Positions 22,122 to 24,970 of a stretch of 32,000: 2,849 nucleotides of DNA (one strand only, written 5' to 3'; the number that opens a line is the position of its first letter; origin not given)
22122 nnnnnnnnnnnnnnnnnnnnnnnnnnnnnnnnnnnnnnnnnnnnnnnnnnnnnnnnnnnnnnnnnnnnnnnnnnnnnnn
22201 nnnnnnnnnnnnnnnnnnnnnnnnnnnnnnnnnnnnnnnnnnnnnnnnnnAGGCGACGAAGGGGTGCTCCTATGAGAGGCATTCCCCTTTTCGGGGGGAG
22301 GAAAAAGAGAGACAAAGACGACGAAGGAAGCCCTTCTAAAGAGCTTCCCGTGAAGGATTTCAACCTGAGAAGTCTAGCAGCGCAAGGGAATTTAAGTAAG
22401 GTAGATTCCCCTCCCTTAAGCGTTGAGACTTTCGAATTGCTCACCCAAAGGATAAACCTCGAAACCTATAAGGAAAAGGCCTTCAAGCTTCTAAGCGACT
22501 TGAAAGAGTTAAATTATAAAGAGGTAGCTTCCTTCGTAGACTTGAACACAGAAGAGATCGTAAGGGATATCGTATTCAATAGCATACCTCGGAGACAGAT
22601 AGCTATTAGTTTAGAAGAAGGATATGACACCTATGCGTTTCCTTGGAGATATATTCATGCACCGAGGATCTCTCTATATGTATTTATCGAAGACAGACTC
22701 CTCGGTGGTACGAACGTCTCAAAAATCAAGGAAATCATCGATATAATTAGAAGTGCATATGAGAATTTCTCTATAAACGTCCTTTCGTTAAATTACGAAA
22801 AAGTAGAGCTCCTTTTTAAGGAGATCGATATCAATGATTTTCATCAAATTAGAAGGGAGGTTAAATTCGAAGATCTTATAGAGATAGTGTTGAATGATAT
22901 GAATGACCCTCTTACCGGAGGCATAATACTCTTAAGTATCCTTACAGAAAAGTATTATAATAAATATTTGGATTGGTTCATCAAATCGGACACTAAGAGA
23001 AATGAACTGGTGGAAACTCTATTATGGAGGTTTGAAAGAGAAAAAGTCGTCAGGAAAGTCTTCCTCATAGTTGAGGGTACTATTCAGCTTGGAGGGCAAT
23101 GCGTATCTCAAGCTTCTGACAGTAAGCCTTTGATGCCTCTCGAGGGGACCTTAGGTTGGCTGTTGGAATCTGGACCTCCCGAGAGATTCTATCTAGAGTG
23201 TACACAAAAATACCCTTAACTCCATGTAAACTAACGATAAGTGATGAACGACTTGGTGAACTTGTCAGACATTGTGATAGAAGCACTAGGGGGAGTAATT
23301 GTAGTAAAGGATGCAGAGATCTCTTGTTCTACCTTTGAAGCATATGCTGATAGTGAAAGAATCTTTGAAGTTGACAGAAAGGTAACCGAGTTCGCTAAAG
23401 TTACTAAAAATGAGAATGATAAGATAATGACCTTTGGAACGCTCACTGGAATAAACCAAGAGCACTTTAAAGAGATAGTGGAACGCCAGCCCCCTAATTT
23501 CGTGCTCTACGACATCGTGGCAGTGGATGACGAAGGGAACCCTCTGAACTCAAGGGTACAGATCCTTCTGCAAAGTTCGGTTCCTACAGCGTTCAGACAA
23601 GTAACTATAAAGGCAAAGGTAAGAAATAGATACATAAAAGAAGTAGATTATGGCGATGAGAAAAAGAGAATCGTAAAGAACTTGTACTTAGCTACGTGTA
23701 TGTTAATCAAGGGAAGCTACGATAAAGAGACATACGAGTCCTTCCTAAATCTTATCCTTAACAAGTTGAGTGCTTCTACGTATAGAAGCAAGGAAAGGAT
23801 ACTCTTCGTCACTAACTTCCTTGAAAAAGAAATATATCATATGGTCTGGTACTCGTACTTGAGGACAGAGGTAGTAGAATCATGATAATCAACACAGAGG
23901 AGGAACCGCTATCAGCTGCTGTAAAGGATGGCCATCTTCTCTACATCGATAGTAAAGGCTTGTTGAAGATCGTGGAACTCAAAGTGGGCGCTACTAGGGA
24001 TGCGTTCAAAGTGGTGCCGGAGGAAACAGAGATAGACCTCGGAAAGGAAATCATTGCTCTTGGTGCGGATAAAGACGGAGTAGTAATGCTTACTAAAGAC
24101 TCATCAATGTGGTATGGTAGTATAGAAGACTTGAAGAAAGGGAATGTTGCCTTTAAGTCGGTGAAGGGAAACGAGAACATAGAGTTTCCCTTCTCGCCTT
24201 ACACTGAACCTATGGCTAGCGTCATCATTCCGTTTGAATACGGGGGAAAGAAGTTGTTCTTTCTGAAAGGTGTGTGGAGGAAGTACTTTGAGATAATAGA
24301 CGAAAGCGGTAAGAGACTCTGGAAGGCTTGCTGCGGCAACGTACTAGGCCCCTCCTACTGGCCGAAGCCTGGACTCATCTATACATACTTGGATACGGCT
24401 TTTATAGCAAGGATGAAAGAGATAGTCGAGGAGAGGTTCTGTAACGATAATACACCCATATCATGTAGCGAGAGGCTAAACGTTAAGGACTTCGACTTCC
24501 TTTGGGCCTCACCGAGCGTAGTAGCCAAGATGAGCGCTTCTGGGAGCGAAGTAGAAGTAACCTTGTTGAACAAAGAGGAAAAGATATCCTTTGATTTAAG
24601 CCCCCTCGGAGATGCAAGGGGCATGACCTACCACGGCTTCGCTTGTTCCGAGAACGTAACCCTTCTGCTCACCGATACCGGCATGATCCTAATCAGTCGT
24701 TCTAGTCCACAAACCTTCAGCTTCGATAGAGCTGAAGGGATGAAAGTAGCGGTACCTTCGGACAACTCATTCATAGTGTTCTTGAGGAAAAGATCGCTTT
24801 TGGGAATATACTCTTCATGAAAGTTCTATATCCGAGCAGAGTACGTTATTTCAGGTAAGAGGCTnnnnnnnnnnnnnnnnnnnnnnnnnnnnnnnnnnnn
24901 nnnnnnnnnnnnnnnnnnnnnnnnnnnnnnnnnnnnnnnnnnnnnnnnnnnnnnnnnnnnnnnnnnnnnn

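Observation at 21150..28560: AT-rich six-gene operon centred on a vWA-less MoxR/AAA_5 ATPase: candidate undescribed multi-component system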

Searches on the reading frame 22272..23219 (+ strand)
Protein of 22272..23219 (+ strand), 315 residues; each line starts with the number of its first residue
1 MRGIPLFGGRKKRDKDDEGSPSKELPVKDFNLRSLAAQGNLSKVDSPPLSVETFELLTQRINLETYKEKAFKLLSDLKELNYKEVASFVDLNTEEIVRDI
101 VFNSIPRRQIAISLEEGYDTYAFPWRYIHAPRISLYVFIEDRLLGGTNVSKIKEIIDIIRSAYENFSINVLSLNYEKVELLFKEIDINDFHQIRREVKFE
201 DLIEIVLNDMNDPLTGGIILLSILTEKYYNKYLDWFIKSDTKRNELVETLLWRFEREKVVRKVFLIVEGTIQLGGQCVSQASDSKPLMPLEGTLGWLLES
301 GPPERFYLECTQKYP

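Call 3: search_protein_families(library=pfam, proteins=[window:22272-23219:+], max_evalue=1)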
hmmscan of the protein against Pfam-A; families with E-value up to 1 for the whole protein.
window:22272-23219:+ (315 aa): 1 family
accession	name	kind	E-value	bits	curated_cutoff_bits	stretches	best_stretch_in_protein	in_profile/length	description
PF19519.4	DUF6051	-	0.019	14.5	27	1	184-237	71-121/406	Family of unknown function (DUF6051)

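Call 4: search_protein_families(library=padloc, proteins=[window:22272-23219:+], max_evalue=1)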
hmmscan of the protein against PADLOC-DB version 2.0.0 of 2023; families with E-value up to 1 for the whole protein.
window:22272-23219:+ (315 aa): 1 family
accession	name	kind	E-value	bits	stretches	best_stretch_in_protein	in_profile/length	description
PDLC03398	REase_II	-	0.011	13.5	1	119-210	23-106/221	Type II nicking endonuclease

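Call 5: search_protein_families(library=ncbifam, proteins=[window:22272-23219:+], max_evalue=1)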
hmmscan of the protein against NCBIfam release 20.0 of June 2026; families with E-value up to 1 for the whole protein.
window:22272-23219:+ (315 aa): 2 families
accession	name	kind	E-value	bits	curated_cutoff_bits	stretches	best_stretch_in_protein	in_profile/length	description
NF007226.0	PRK09644.1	equivalog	0.0061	16.6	199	1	44-96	90-142/166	RNA polymerase sigma factor SigM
TIGR02950.1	SigM_subfam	subfamily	0.023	14.5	147.95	1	52-96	99-143/159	RNA polymerase sigma factor, SigM family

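Call 6: search_protein_families(library=phrogs, proteins=[window:22272-23219:+], max_evalue=1)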
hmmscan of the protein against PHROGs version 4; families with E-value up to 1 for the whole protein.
window:22272-23219:+ (315 aa): 4 families
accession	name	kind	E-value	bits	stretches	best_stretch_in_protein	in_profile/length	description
phrog_21345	-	unknown function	0.009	17.1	1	226-270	39-82/116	-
phrog_17638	-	unknown function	0.044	14.5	1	152-178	7-35/50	-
phrog_21861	-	unknown function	0.21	12.7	1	166-192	51-77/104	-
phrog_3352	-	unknown function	0.85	10.7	0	162-206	66-110/111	-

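Call 83: search_dna_similar(query=window:22272-23219:+, collection=phages, mode=protein, max_evalue=0.1, max_rows=8)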
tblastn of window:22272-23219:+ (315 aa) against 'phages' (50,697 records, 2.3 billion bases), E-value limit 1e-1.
No match.

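Call 104: search_solved_structures(query=window:22272-23219:+, max_evalue=10)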
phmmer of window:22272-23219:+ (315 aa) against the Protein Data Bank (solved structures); distinct sequences matched with E-value up to 10: 5.
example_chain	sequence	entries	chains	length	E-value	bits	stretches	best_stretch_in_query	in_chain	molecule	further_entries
1kea_A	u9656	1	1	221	0.52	12.7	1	119-211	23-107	Possible G-T mismatches repair enzyme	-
6tl1_A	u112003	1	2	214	0.6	12.5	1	151-207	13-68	Protein TASOR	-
4wwm_A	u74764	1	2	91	0.74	12.3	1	180-226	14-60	Uncharacterized protein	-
7y4l_Y3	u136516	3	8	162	0.86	12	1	4-62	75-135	LPP2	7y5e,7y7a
2g0u_A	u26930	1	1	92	0.97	11.9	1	27-77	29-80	type III secretion system needle protein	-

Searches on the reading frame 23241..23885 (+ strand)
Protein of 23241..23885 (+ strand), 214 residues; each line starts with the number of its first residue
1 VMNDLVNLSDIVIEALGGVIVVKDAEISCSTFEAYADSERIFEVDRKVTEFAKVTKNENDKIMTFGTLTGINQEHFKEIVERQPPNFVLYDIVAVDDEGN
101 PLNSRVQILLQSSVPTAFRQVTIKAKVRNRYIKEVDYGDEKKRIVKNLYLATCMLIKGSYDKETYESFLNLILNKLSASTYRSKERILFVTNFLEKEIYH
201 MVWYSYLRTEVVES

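Call 3: search_protein_families(library=pfam, proteins=[window:23241-23885:+], max_evalue=1)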
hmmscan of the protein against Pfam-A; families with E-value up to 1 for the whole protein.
window:23241-23885:+ (214 aa): 1 family
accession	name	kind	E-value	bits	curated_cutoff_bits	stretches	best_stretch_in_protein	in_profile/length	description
PF01068.26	DNA_ligase_A_M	-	0.0012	19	26.2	1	55-113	83-146/204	ATP dependent DNA ligase domain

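Call 4: search_protein_families(library=padloc, proteins=[window:23241-23885:+], max_evalue=1)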
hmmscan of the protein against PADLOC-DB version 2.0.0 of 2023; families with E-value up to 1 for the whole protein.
window:23241-23885:+ (214 aa): 0 families

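Call 5: search_protein_families(library=ncbifam, proteins=[window:23241-23885:+], max_evalue=1)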
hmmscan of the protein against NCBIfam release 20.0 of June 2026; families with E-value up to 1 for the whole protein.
window:23241-23885:+ (214 aa): 0 families

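Call 6: search_protein_families(library=phrogs, proteins=[window:23241-23885:+], max_evalue=1)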
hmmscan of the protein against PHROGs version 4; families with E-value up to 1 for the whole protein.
window:23241-23885:+ (214 aa): 1 family
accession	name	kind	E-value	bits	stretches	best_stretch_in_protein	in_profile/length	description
phrog_29500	-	unknown function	0.31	12.3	1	125-157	27-59/92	-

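Call 107: search_solved_structures(query=window:23241-23885:+, max_evalue=10)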
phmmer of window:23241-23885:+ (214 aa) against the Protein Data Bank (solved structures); distinct sequences matched with E-value up to 10: 6.
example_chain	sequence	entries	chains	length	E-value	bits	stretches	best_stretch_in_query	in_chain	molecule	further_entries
6vfu_C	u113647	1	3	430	0.13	15.1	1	57-119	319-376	Protocadherin-19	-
4jd2_H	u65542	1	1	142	0.28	14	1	25-133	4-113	Glia maturation factor gamma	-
1vkk_A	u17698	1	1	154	0.31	13.8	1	24-133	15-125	Glia maturation factor gamma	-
1wfs_A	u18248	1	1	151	0.35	13.7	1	27-133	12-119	Glia maturation factor gamma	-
9hcg_L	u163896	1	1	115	0.57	13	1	82-114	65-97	Large ribosomal subunit protein uL14m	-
9e9c_L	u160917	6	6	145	0.79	12.5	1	82-114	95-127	Large ribosomal subunit protein uL14m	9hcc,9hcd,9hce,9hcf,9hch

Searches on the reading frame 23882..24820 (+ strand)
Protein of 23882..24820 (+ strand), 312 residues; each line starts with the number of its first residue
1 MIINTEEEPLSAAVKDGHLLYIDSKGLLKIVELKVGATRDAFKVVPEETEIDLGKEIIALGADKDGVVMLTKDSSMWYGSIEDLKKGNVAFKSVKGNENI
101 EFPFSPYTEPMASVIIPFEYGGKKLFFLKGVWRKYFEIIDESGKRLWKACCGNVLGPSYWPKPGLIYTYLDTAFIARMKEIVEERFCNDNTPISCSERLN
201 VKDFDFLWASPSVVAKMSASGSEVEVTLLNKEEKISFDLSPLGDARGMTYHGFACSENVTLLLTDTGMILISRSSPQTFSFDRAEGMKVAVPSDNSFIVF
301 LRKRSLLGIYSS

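Call 3: search_protein_families(library=pfam, proteins=[window:23882-24820:+], max_evalue=1)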
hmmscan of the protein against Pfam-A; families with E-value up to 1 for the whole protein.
window:23882-24820:+ (312 aa): 1 family
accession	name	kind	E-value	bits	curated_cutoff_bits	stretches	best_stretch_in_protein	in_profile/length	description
PF12974.12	Phosphonate-bd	-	0.24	11.2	27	0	197-306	44-125/242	ABC transporter, phosphonate, periplasmic substrate-binding protein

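Call 4: search_protein_families(library=padloc, proteins=[window:23882-24820:+], max_evalue=1)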
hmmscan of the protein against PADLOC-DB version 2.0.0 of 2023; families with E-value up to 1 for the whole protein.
window:23882-24820:+ (312 aa): 0 families

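Call 5: search_protein_families(library=ncbifam, proteins=[window:23882-24820:+], max_evalue=1)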
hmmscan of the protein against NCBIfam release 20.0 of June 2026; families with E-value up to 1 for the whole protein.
window:23882-24820:+ (312 aa): 0 families

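Call 6: search_protein_families(library=phrogs, proteins=[window:23882-24820:+], max_evalue=1)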
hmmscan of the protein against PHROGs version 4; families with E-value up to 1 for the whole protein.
window:23882-24820:+ (312 aa): 2 families
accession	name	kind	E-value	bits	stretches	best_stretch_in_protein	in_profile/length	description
phrog_36582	-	unknown function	0.19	12.8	1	66-128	35-97/126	-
phrog_26186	-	unknown function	0.54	11.4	0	156-168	46-58/62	-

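Call 85: search_dna_similar(query=window:23882-24820:+, collection=phages, mode=protein, max_evalue=0.1, max_rows=8)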
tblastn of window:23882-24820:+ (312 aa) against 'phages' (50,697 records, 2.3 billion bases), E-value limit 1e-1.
No match.

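Call 105: search_solved_structures(query=A8, max_evalue=10)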
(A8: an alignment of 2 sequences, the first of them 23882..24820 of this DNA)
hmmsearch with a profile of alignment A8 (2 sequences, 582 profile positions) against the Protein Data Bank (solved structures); distinct sequences matched with E-value up to 10: 1.
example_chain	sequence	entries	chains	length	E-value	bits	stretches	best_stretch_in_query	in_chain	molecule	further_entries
2wb6_A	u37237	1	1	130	0.62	11.5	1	326-367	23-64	AFV1-102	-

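Call 112: find_related_loci(query=A8, collection=viral_contigs, flank=10000)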
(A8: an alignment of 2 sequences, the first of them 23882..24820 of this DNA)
Query A8 (312 aa) in viral_contigs; peptide patterns used: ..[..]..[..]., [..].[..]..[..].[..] (x = any residue, [..] = any of these).
215 stretches matched a pattern, but none encodes a relative of the query by tblastn (E <= 1e-3).
